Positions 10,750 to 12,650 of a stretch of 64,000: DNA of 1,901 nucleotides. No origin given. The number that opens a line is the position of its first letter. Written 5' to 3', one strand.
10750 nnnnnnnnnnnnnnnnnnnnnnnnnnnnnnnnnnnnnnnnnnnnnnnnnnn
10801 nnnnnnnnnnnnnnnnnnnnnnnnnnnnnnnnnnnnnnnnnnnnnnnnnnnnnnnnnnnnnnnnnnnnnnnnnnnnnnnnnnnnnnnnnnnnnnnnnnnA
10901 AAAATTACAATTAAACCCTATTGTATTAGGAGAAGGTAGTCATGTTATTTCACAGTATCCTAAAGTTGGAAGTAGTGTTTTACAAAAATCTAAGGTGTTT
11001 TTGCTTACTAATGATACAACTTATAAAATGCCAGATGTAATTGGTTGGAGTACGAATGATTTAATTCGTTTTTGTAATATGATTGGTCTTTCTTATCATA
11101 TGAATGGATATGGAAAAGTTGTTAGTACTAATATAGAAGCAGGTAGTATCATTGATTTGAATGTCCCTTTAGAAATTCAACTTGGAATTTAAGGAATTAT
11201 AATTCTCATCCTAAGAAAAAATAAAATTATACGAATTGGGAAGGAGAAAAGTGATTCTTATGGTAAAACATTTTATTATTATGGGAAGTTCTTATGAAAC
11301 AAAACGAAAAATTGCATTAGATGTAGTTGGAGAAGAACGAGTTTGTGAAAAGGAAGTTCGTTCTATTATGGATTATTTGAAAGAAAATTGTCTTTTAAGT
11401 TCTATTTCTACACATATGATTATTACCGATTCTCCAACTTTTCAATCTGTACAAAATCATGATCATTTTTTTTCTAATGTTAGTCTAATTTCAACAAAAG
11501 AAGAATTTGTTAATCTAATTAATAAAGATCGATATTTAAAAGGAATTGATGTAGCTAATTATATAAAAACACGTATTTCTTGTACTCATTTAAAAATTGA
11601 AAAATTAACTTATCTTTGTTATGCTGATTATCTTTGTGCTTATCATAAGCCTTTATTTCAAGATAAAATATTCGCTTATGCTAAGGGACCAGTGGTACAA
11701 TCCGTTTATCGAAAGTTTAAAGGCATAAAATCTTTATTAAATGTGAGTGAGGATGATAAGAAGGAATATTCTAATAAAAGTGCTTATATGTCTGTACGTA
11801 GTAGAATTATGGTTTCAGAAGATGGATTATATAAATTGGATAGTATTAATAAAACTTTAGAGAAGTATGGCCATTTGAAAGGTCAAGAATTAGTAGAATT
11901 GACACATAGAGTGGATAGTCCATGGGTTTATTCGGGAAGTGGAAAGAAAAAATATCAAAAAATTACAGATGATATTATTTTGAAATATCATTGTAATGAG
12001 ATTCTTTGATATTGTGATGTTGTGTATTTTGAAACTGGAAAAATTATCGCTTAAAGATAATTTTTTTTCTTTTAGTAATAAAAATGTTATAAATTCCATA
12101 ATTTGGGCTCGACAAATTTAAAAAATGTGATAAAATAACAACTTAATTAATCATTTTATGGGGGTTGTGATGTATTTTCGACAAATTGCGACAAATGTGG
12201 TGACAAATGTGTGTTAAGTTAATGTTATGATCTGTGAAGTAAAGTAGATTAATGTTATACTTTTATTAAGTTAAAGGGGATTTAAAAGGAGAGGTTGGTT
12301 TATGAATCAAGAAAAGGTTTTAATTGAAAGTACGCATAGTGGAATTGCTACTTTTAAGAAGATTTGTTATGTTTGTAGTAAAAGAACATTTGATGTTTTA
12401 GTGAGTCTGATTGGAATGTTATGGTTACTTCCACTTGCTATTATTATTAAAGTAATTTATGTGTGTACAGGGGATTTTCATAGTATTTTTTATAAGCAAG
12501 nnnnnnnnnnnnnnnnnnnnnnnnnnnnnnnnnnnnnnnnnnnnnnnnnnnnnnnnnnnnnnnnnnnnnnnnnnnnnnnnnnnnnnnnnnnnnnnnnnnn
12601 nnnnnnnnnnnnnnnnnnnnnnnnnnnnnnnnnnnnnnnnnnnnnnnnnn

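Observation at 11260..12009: Solo Panacea (GepA/SocA-like) domain protein between the PBP and the polysaccharide locus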

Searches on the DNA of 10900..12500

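Call 69: search_rna_families(source=window, start=10900, end=12500, threshold=evalue, max_evalue=1)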
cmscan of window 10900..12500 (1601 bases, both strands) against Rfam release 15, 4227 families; matches with E-value up to 1: 0.
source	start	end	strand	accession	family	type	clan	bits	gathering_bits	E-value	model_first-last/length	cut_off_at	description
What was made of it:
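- Checked: Rfam finds nothing in 10900-12500 (call 69).
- Tried and rejected: Rfam found nothing in 10900-12500 (call 69).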

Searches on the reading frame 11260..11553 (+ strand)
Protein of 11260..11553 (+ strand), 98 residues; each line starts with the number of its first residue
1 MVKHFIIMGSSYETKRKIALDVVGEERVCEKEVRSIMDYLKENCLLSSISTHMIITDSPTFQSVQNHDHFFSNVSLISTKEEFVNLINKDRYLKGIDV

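Call 59: predict_structure(alignment_id=A4)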
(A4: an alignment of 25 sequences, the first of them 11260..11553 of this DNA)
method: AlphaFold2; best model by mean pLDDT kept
length: 98 residues; sequences in the alignment: 25
mean_pLDDT: 88.9   pTM: 0.78
mean pLDDT of the five models: 88.9, 86.9, 86.2, 85.9, 84.1
residues with pLDDT >= 90: 70; 70-90: 20; 50-70: 7; < 50: 1
segments of 3 or more residues with pLDDT < 50: none
pLDDT, mean of each block of 10 residues (from residue 1): 94 86 93 95 84 96 95 94 88 57
secondary structure, 60 per line:
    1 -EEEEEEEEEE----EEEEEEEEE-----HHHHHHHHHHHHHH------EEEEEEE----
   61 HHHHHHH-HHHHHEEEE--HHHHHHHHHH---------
elements in order: E2-11 E16-24 H30-43 E50-56 H61-67 H69-73 E74-77 H80-89
